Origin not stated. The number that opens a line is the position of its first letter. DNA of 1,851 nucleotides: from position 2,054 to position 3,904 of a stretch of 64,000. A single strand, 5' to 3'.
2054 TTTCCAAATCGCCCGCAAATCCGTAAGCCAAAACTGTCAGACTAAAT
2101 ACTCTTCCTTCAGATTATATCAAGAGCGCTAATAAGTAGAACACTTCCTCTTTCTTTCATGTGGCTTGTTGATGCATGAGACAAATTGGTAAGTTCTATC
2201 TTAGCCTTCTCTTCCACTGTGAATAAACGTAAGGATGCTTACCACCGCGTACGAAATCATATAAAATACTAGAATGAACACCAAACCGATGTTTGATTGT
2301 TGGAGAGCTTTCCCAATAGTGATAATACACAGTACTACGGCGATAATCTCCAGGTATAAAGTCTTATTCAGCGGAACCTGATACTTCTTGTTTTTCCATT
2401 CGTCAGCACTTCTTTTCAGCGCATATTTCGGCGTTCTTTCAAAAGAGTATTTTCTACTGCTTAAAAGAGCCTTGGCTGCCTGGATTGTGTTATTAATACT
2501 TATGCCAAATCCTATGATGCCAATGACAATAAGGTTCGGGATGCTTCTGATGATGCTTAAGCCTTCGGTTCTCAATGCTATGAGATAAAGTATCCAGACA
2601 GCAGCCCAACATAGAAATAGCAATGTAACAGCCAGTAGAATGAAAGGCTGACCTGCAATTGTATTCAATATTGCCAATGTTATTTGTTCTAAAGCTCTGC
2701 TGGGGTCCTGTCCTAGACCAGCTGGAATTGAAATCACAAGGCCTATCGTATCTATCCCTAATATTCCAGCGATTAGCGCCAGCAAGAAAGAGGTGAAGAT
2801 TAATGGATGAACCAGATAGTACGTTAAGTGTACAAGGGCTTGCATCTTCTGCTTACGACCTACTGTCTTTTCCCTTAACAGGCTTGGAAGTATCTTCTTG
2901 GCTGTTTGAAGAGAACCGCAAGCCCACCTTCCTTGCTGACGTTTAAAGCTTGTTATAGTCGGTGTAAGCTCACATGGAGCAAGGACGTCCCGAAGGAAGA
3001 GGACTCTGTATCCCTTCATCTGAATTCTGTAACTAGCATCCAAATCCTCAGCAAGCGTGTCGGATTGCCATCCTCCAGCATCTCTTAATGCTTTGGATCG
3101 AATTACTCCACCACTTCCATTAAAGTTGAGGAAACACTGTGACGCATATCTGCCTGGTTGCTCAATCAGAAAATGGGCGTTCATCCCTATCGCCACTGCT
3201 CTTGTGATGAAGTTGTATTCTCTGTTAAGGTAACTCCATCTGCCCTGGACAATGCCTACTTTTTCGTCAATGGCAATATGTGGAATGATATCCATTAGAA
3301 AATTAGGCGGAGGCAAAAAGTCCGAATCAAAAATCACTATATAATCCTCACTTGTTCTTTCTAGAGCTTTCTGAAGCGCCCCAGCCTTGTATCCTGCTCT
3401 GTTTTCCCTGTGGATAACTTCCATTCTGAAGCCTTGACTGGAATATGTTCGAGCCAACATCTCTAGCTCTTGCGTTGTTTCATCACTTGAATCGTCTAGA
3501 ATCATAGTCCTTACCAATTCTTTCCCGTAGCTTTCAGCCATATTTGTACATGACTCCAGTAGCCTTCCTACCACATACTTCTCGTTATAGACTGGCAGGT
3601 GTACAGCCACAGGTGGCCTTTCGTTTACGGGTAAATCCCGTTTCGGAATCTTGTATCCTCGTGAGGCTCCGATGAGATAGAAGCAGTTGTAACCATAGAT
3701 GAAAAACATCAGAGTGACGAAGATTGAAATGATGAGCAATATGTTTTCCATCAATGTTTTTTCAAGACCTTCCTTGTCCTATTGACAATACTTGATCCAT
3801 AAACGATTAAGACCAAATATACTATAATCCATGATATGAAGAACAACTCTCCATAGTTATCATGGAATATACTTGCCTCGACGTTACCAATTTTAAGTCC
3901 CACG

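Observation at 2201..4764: Cysteine-free archaeosortase homologue translationally coupled to a processive GT2 synthase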

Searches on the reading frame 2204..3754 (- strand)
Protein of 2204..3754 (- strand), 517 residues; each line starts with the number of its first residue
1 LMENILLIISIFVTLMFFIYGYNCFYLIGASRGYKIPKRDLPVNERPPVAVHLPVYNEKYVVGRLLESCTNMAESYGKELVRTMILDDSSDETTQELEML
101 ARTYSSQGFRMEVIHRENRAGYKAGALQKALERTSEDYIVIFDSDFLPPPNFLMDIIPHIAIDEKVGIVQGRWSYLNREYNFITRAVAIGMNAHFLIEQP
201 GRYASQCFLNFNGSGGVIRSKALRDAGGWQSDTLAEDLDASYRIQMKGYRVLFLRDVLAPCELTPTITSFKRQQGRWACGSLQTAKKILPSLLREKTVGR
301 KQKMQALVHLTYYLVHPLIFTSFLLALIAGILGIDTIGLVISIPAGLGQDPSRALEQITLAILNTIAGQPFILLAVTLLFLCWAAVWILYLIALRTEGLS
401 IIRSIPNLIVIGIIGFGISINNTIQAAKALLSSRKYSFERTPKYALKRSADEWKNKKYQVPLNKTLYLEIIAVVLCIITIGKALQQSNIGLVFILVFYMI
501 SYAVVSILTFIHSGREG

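Call 3: search_protein_families(library=ncbifam, proteins=[window:2204-3754:-], max_evalue=0.1)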
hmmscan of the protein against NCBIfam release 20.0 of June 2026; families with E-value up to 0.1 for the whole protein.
window:2204-3754:- (517 aa): 24 families
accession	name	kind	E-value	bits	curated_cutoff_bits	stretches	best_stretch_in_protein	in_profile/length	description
TIGR03030.1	CelA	equivalog_domain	2.3e-28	98.7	699.1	1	34-326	118-419/714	UDP-forming cellulose synthase catalytic subunit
TIGR03937.1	PgaC_IcaA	equivalog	1.6e-25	89.9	422.3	1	5-298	4-287/407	poly-beta-1,6-N-acetyl-D-glucosamine synthase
NF008558.0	PRK11498.1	equivalog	8.6e-20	70.3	992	1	44-289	270-509/872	UDP-forming cellulose synthase catalytic subunit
TIGR03965.1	mycofact_glyco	equivalog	6.7e-13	48.3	280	1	42-253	69-272/467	mycofactocin biosynthesis glycosyltransferase MftF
TIGR04242.1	nodulat_NodC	equivalog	2.3e-10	40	550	1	8-188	10-183/395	chitooligosaccharide synthase NodC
NF041865.1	EpsU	equivalog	3.8e-10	39.3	700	1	43-321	35-303/394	exopolysaccharide biosynthesis GT2 family glycosyltransferase EpsU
NF003958.0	PRK05454.2-1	equivalog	9e-10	37.4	419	1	10-327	65-400/704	glucans biosynthesis glucosyltransferase MdoH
TIGR03472.1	HpnI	equivalog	1.4e-09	37.2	310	1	43-279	37-270/373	bacteriohopanetetrol glucosamine biosynthesis glycosyltransferase HpnI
NF003962.0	PRK05454.2-5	equivalog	2.1e-09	36.5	328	1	7-331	91-432/641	glucans biosynthesis glucosyltransferase MdoH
NF053846.1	glyco_with_XrtP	equivalog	3.8e-09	35.7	520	1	227-373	245-382/440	XrtP-associated glycosyltransferase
TIGR03111.1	glyc2_xrt_Gpos1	hypoth_equivalog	1.6e-08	33.8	363.95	1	34-320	37-321/439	TIGR03111 family XrtG-associated glycosyltransferase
NF003959.0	PRK05454.2-2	equivalog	8.2e-07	27.8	550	1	38-328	81-381/599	glucans biosynthesis glucosyltransferase MdoH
NF010496.0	PRK13915.1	equivalog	1.5e-06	27.5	262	1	48-173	32-155/307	glucosyl-3-phosphoglycerate synthase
NF007986.1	PRK10714.1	equivalog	3.2e-06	26.4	529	1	49-157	8-112/316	undecaprenyl-phosphate 4-deoxy-4-formamido-L-arabinose transferase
NF041875.1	EPS_EpsD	equivalog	4.9e-06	26.2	370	1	51-258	3-203/325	exopolysaccharide biosynthesis glycosyltransferase EpsD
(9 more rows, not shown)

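Call 4: search_protein_families(library=pfam, proteins=[window:2204-3754:-], max_evalue=0.1)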
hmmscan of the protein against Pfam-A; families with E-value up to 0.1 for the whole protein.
window:2204-3754:- (517 aa): 4 families
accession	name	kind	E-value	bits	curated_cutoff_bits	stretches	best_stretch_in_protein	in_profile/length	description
PF13632.12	Glyco_trans_2_3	-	8.7e-28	97.9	27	1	138-341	1-190/198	Glycosyl transferase family group 2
PF13641.12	Glyco_tranf_2_3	-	5.4e-21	76.1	27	1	47-280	1-230/230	Glycosyltransferase like family 2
PF00535.33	Glycos_transf_2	-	1.3e-18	68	23.3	1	51-181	2-124/168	Glycosyl transferase family 2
PF13506.12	Glyco_transf_21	-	8.8e-14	51.8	21.7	1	114-278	9-173/174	Glycosyl transferase family 21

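Call 28: search_solved_structures(query=window:2204-3754:-, max_evalue=0.001, show_alignments=2)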
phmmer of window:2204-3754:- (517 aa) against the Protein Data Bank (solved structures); distinct sequences matched with E-value up to 0.001: 15.
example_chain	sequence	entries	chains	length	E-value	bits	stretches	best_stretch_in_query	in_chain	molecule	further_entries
5ej1_A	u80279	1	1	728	1.1e-20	77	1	9-335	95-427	Putative cellulose synthase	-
4p00_A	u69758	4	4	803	1.3e-20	76.8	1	9-335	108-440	Cellulose Synthase A subunit | Cellulose Synthase subunit A | Putative cellulose synthase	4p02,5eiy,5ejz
4hg6_A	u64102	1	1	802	1.3e-20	76.8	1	9-335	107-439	Cellulose Synthase Subunit A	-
7lby_A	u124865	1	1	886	4.4e-11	45.3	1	39-296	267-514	Cellulose synthase catalytic subunit [UDP-forming]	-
9b8v_E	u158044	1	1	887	4.4e-11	45.3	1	39-296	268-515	Cellulose synthase catalytic subunit [UDP-forming]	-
9fmv_A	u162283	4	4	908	4.7e-11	45.3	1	39-296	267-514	Cellulose synthase catalytic subunit [UDP-forming]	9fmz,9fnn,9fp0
6yv7_A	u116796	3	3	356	1.4e-08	37.1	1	8-259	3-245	Glycosyl transferase, family 2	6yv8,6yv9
6yv7_B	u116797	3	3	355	2.1e-08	36.5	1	11-259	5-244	Glycosyl transferase, family 2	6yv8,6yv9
8vxh_A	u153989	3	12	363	2e-07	33.3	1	48-158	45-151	Undecaprenyl-phosphate 4-deoxy-4-formamido-L-arabinose transferase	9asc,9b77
9bhc_C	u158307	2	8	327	2.3e-07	33.1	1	48-158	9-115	Undecaprenyl-phosphate 4-deoxy-4-formamido-L-arabinose transferase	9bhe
2z87_A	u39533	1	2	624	1.4e-06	30.5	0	49-176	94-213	Chondroitin synthase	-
2z86_A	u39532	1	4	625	1.4e-06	30.5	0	49-176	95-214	Chondroitin synthase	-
9hwj_A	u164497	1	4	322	1.8e-06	30.1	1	48-158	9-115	Undecaprenyl-phosphate 4-deoxy-4-formamido-L-arabinose transferase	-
7pdo_A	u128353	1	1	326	0.00044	22.3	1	49-173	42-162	Glucosyl-3-phosphoglycerate synthase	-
7p5l_A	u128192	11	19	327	0.00044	22.2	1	49-173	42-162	Glucosyl-3-phosphoglycerate synthase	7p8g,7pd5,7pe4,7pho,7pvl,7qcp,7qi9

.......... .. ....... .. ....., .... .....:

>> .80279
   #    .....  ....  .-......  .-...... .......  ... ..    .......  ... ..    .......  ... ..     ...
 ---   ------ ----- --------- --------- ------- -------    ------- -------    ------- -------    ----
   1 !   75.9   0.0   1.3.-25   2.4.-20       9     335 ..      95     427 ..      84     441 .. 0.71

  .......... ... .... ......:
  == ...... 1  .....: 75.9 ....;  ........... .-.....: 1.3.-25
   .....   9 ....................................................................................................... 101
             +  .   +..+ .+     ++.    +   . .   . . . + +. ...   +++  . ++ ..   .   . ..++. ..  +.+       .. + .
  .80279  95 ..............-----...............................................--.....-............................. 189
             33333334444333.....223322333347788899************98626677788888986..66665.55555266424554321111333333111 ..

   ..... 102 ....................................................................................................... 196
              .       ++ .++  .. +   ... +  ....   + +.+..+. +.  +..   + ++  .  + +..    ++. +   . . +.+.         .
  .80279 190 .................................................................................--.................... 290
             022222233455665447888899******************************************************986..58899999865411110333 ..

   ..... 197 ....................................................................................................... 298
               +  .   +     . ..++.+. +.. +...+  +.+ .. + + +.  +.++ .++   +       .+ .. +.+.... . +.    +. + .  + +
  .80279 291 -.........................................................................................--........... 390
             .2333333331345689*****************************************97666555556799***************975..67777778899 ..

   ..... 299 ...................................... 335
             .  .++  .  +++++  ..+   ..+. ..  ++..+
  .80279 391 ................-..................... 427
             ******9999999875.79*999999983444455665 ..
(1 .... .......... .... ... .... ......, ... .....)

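Call 32: find_homologous_proteins(query=window:2204-3751:-, max_evalue=1e-30)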
Query window:2204-3751:- (516 aa): 1167 proteins with E <= 1e-30 among 8000 candidates; the best 120 are listed.
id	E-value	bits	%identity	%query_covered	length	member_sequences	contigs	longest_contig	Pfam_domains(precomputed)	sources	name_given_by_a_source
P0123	0.0e+0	1152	100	100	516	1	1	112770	PF13632.13,PF13506.14,PF13641.13,PF00535.33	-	-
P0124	6.1e-267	904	78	98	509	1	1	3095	PF13632.13,PF13506.14,PF13641.13,PF00535.33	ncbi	-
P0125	1.6e-220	751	63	96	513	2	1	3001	PF13632.13,PF13506.14,PF13641.13,PF00535.33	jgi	jgi:cellulose synthase/poly-beta-1,6-N-acetylglucosamine synthase-like glycosyltransferase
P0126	1.3e-219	748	64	96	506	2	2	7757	PF13632.13,PF13506.14,PF13641.13,PF00535.33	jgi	jgi:cellulose synthase/poly-beta-1,6-N-acetylglucosamine synthase-like glycosyltransferase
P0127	4.4e-219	746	64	99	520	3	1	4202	PF13632.13,PF13506.14,PF13641.13,PF00535.33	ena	-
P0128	2.4e-217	741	61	99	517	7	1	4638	PF13632.13,PF13506.14,PF13641.13,PF00535.33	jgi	jgi:cellulose synthase/poly-beta-1,6-N-acetylglucosamine synthase-like glycosyltransferase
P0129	6.3e-194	663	57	100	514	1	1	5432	PF13632.13,PF13506.14,PF13641.13,PF00535.33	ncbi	-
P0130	6.3e-192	657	56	100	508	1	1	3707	PF13632.13,PF13506.14,PF13641.13,PF00535.33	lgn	-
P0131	1.2e-180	620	53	98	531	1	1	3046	PF13632.13,PF13506.14,PF13641.13,PF00535.33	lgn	-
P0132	9.0e-177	607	54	100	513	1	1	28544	PF13632.13,PF13506.14,PF13641.13,PF00535.33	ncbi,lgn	-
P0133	1.2e-176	606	52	100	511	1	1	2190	PF13632.13,PF13506.14,PF13641.13,PF00535.33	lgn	-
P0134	1.3e-176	606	53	100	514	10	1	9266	PF13632.13,PF13506.14,PF13641.13,PF00535.33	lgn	-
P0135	1.5e-176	606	53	99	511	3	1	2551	PF13632.13,PF10111.15,PF13506.14,PF13641.13,PF00535.33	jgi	jgi:cellulose synthase/poly-beta-1,6-N-acetylglucosamine synthase-like glycosyltransferase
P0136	1.9e-174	599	52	100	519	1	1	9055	PF13632.13,PF13506.14,PF13641.13,PF00535.33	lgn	-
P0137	2.7e-174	599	51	100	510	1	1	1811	PF13632.13,PF13506.14,PF13641.13,PF00535.33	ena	-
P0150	1.7e-169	583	50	98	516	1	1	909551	PF13632.13,PF13506.14,PF13641.13,PF00535.33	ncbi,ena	-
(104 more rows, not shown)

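Call 34: find_encoding_contigs(protein=P0132, flank=6000, max_places=2)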
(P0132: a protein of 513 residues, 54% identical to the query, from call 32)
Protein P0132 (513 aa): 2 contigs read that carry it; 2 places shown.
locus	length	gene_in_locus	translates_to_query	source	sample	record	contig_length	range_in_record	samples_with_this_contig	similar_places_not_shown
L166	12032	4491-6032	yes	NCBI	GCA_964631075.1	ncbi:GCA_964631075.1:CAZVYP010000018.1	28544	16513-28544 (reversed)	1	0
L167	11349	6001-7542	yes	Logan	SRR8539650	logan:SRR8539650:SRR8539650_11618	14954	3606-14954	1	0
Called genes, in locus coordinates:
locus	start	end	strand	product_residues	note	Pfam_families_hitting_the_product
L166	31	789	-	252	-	PF01925:TauE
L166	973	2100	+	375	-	PF04055:Radical_SAM, PF14716:HHH_8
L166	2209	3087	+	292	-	PF01040:UbiA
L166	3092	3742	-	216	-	PF01876:RNase_P_p30 (weak), PF02811:PHP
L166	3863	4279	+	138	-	-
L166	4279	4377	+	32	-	-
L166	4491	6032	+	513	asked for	PF13506:Glyco_transf_21, PF13641:Glyco_tranf_2_3, PF00535:Glycos_transf_2, PF13632:Glyco_trans_2_3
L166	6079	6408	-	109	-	PF01922:SRP19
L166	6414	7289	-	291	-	PF02629:CoA_binding, PF00549:Ligase_CoA, PF13607:Succ_CoA_lig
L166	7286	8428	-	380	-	PF01071:GARS_A (weak), PF08442:ATP-grasp_2, PF13549:ATP-grasp_5, PF24948:Citrate_synth_N, PF00549:Ligase_CoA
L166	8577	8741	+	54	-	PF00301:Rubredoxin, PF21349:RUBY_RBDX (faint)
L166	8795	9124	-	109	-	PF00428:Ribosomal_60s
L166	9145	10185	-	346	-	PF00466:Ribosomal_L10, PF17777:RL10P_insert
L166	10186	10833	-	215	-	PF00687:Ribosomal_L1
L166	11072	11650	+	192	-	PF00484:Pro_CA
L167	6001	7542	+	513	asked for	PF13506:Glyco_transf_21, PF13641:Glyco_tranf_2_3, PF00535:Glycos_transf_2, PF13632:Glyco_trans_2_3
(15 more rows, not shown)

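Call 35: find_encoding_contigs(protein=P0150, flank=6000, max_places=2)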
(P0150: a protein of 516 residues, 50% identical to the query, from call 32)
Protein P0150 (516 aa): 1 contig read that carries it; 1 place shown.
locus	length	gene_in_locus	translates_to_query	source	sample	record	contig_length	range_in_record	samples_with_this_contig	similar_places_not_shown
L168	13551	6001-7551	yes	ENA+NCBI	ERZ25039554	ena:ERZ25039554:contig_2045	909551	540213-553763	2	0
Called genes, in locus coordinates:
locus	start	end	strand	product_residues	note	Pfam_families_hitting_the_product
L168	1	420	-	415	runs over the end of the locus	PF16078:2-oxogl_dehyd_N (weak), PF00676:E1_dh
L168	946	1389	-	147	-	PF06202:GDE_C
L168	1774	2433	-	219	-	PF12439:GDE_N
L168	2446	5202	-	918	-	PF22422:MGH1-like_GH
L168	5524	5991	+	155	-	PF04238:DUF420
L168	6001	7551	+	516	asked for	PF13506:Glyco_transf_21, PF13641:Glyco_tranf_2_3, PF00535:Glycos_transf_2, PF13632:Glyco_trans_2_3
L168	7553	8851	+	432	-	-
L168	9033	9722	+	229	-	-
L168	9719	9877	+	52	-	PF02310:B12-binding (weak)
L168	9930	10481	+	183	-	PF04055:Radical_SAM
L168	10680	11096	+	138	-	-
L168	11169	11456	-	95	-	PF04055:Radical_SAM (weak)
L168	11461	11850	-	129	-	PF04055:Radical_SAM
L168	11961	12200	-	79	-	PF02310:B12-binding (weak)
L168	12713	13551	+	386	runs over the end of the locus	PF00923:TAL_FSA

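Call 36: find_encoding_contigs(protein=P0129, flank=6000, max_places=2)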
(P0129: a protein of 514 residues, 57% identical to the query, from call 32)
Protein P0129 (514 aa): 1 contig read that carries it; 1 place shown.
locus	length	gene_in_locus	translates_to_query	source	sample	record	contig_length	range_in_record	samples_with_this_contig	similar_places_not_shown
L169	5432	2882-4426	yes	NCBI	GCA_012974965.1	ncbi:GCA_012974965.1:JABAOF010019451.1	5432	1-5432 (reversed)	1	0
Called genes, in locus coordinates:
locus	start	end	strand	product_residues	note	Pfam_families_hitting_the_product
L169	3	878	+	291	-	?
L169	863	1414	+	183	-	-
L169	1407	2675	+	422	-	PF26314:MptA_B_family, PF09594:GT87 (weak)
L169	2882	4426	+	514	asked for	PF13641:Glyco_tranf_2_3, PF00535:Glycos_transf_2, PF13506:Glyco_transf_21, PF13632:Glyco_trans_2_3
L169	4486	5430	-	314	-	?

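Call 71: predict_structure(alignment_id=A3)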
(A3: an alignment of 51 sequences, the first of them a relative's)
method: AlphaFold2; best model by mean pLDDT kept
length: 516 residues; sequences in the alignment: 51
mean_pLDDT: 91.4   pTM: 0.90
mean pLDDT of the five models: 91.4, 89.7, 88.9, 87.9, 86.4
residues with pLDDT >= 90: 396; 70-90: 95; 50-70: 24; < 50: 1
segments of 3 or more residues with pLDDT < 50: none
pLDDT, mean of each block of 10 residues (from residue 1): 88 93 96 84 85 94 97 97 96 97 98 92 95 98 95 94 95 94 96 96 96 91 97 93 97 95 94 94 97 96 97 97 94 71 58 74 73 83 93 95 96 96 95 78 79 87 95 97 87 95 97 83
secondary structure, 60 per line:
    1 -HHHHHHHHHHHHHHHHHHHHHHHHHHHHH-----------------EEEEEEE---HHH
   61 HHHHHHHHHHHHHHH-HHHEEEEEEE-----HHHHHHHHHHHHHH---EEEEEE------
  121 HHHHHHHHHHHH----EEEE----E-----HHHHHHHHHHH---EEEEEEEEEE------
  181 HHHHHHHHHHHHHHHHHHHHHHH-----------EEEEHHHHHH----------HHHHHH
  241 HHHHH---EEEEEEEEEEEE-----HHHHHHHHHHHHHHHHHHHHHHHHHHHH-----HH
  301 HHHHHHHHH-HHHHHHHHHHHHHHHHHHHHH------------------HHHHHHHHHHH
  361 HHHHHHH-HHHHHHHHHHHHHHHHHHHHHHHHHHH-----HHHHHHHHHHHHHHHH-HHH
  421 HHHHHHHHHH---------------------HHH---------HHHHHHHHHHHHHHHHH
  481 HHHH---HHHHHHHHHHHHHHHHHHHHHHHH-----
elements in order: H2-30 E48-54 H58-75 E80-86 H92-105 E109-114 H121-132 E137-140 H151-161 E165-174 H181-203 E215-218 H219-224 H235-245 E249-260 H266-293 H299-309 H311-331 H350-367 H369-395 H401-416 H418-430 H464-484 H488-511
